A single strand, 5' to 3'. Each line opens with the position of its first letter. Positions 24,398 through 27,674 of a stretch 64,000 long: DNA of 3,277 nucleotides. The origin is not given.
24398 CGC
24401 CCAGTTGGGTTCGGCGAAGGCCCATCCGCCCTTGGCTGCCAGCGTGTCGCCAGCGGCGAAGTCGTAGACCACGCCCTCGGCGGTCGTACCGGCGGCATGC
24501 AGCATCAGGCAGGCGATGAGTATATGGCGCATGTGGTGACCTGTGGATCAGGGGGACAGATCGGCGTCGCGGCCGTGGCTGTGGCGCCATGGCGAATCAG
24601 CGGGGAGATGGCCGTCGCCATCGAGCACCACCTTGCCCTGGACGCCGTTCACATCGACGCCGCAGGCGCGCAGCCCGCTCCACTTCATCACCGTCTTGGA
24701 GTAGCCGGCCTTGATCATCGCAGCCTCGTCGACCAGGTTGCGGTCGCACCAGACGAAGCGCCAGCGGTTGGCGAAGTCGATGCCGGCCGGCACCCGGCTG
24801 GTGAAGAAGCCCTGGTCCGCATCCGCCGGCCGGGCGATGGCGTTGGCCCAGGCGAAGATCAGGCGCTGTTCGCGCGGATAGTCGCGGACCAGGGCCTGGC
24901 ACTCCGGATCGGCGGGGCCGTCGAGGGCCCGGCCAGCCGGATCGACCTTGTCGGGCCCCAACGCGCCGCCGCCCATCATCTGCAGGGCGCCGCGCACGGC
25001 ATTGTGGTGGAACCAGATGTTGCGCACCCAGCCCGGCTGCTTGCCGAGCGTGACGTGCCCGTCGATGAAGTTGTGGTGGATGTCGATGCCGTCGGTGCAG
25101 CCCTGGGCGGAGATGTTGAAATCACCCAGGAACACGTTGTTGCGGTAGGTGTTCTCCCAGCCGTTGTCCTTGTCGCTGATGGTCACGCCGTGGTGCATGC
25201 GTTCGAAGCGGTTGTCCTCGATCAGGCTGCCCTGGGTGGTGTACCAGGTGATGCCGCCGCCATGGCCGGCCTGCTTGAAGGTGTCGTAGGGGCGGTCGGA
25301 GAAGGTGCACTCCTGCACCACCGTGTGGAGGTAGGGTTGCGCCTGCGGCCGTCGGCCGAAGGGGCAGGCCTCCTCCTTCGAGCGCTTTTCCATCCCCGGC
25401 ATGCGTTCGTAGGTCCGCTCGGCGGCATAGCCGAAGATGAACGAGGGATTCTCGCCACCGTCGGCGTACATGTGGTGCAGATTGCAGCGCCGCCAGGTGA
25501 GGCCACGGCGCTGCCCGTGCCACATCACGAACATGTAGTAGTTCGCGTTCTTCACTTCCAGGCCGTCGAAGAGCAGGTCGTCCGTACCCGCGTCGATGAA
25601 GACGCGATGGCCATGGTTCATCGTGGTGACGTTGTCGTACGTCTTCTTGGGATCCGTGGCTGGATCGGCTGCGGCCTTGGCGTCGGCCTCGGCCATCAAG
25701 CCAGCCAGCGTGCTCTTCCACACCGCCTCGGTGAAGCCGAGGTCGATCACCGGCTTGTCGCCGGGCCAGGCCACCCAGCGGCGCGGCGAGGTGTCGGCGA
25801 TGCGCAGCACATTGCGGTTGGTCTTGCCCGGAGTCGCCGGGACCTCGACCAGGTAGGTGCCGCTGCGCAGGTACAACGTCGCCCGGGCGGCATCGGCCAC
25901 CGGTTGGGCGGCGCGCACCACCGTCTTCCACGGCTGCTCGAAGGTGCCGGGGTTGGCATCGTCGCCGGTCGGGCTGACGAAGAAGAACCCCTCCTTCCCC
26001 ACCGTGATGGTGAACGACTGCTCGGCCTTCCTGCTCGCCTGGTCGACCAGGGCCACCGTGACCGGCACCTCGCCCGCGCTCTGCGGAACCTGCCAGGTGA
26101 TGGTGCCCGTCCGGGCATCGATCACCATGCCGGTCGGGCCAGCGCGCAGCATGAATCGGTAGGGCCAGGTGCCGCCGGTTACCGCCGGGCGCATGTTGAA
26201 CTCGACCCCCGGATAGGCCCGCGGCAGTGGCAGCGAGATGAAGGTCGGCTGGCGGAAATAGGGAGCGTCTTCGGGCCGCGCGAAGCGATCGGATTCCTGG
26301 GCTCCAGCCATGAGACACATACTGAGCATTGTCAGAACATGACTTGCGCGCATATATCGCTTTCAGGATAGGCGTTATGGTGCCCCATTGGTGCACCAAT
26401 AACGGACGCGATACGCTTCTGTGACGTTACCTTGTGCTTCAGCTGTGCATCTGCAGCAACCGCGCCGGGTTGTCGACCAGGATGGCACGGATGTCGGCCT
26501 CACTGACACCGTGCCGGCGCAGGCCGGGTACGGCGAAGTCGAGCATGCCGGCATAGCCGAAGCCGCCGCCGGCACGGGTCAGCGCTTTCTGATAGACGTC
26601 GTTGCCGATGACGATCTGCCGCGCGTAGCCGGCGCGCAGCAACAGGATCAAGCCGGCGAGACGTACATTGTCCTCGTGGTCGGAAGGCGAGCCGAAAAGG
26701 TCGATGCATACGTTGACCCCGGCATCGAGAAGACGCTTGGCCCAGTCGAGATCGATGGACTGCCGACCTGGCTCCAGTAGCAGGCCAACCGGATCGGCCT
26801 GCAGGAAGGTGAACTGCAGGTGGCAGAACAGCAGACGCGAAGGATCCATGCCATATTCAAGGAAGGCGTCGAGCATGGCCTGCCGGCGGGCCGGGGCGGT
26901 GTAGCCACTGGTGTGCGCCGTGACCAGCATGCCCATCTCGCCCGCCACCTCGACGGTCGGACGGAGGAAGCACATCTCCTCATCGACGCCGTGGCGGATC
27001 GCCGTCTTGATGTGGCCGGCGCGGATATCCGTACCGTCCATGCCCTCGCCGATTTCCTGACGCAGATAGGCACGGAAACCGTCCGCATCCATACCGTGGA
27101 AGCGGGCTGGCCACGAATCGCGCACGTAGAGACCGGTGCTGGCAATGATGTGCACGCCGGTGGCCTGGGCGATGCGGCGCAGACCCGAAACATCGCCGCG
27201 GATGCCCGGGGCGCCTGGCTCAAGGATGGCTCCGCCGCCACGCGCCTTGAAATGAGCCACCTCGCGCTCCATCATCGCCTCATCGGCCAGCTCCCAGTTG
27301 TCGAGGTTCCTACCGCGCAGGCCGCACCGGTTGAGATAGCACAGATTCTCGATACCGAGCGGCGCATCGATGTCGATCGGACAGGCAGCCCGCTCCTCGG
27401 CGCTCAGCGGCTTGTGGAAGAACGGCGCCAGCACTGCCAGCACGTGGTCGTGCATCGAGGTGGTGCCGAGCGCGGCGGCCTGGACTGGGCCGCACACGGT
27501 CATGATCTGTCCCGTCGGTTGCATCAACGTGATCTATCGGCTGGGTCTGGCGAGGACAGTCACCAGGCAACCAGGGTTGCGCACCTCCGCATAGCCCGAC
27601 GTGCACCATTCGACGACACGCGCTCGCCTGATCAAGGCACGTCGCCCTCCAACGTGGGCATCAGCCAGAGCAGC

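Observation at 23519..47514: A 24-kb, 16-gene unidirectional train mixes known CAZymes with many unassigned secreted proteins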

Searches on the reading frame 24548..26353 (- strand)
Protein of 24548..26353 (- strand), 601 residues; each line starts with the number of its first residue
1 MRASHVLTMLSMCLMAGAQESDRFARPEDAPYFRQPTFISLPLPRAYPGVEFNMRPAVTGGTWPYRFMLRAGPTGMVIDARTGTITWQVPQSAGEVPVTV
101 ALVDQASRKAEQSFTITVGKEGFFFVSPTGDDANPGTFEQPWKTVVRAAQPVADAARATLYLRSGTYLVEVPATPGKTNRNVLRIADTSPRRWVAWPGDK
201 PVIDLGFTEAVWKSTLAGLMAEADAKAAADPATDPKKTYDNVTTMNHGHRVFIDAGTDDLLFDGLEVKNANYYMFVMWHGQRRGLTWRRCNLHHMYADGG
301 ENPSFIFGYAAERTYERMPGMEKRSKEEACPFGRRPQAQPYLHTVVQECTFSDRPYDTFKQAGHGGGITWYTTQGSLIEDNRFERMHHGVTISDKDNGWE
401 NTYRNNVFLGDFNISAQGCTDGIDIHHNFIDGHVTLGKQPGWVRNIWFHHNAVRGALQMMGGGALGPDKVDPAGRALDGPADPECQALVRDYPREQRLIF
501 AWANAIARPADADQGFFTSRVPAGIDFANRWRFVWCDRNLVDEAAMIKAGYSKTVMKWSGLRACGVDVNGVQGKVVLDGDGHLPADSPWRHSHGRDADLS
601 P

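Call 8: search_protein_families(library=pfam, proteins=[window:24548-26353:-], max_evalue=0.01)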
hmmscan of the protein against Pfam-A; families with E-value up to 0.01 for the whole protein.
window:24548-26353:- (601 aa): 4 families
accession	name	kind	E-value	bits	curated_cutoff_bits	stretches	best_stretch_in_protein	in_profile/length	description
PF05345.18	He_PIG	-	3.8e-11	43.7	24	1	36-118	2-95/96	Putative Ig domain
PF22842.2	Pel9A-like_beta_helix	-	0.00052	19.5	25.2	1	123-178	10-63/370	Pel9A-like, right handed beta helix region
PF13229.12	Beta_helix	-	0.0012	18.9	25.9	0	345-430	58-134/158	Right handed beta helix region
PF07602.17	DUF1565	-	0.002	17.9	20.3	0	129-168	2-39/257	Protein of unknown function (DUF1565)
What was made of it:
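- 24548..26353 (-): g15: secreted Ig + beta-helix protein, 601 aa, long subtype. Pfam He_PIG 3.8e-11, Pel9A-like cap 5e-4 (call 8).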

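Call 16: search_solved_structures(query=window:24548-26353:-, max_evalue=1)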
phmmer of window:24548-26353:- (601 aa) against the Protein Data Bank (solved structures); distinct sequences matched with E-value up to 1: 5.
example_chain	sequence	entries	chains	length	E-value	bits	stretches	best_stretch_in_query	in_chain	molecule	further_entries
5olq_A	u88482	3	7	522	0.00041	22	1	124-179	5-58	Rhamnogalacturonan lyase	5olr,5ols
4m03_A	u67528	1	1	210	0.022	16.3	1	61-134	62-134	Serine-rich adhesin for platelets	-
4m00_A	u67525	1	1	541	0.12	13.8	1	61-134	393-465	Serine-rich adhesin for platelets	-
4m02_A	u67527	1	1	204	0.33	12.4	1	61-118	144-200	Serine-rich adhesin for platelets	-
8db6_B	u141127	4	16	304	0.64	11.4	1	458-517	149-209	Inosine-uridine preferring nucleoside hydrolase family protein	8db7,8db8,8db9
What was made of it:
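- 24548..26353 (-): PDB 5olq PL9, 4e-4, over 55 residues (call 16).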

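Call 47: search_protein_families(library=phrogs, proteins=[window:24548-26353:-], max_evalue=0.001)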
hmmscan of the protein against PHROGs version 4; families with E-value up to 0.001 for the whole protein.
window:24548-26353:- (601 aa): 0 families
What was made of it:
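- Tried and rejected: PHROGs has no family for the beta-helix proteins (call 47).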

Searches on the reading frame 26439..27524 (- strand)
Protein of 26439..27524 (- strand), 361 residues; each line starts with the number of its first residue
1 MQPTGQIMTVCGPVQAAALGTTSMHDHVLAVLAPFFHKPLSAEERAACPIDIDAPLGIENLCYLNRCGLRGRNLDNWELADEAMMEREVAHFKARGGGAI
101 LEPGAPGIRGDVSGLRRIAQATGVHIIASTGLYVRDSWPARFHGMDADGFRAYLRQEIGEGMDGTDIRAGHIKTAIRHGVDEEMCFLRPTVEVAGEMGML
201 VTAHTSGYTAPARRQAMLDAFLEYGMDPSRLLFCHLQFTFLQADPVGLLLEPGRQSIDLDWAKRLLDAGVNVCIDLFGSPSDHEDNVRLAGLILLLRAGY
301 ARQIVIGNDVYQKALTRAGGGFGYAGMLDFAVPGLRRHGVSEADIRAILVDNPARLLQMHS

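Call 8: search_protein_families(library=pfam, proteins=[window:26439-27524:-], max_evalue=0.01)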
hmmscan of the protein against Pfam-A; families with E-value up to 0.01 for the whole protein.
window:26439-27524:- (361 aa): 2 families
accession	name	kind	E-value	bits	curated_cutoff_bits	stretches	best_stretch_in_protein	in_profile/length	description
PF02126.24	PTE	-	3.5e-37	128.9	22.4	1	15-358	2-298/298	Phosphotriesterase family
PF04909.20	Amidohydro_2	-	0.00045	20.5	26.4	1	170-357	127-287/289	Amidohydrolase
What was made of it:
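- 26439..27524 (-): g14: cytoplasmic phosphotriesterase-family (amidohydrolase-fold) protein, possibly a lactonase or phosphoesterase. Pfam PTE 3.5e-37 (call 8).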

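Call 26: search_protein_families(library=ncbifam, proteins=[window:26439-27524:-], max_evalue=0.01)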
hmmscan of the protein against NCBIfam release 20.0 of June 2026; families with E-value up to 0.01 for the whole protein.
window:26439-27524:- (361 aa): 3 families
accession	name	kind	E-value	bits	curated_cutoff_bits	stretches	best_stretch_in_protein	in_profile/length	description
NF007373.0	PRK09875.1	equivalog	9.3e-19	68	486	1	86-357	37-291/292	phosphotriesterase-related protein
NF041153.1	organophos_OPH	equivalog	1.4e-12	47.4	500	1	87-240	85-235/365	organophosphate hydrolase OPH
NF045706.1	PhFuoseLconase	equivalog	8.6e-12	44.8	630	1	265-358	226-325/332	phospho-furanose lactonase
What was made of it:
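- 26439..27524 (-): NCBIfam hits are all far below cut-off (call 26).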
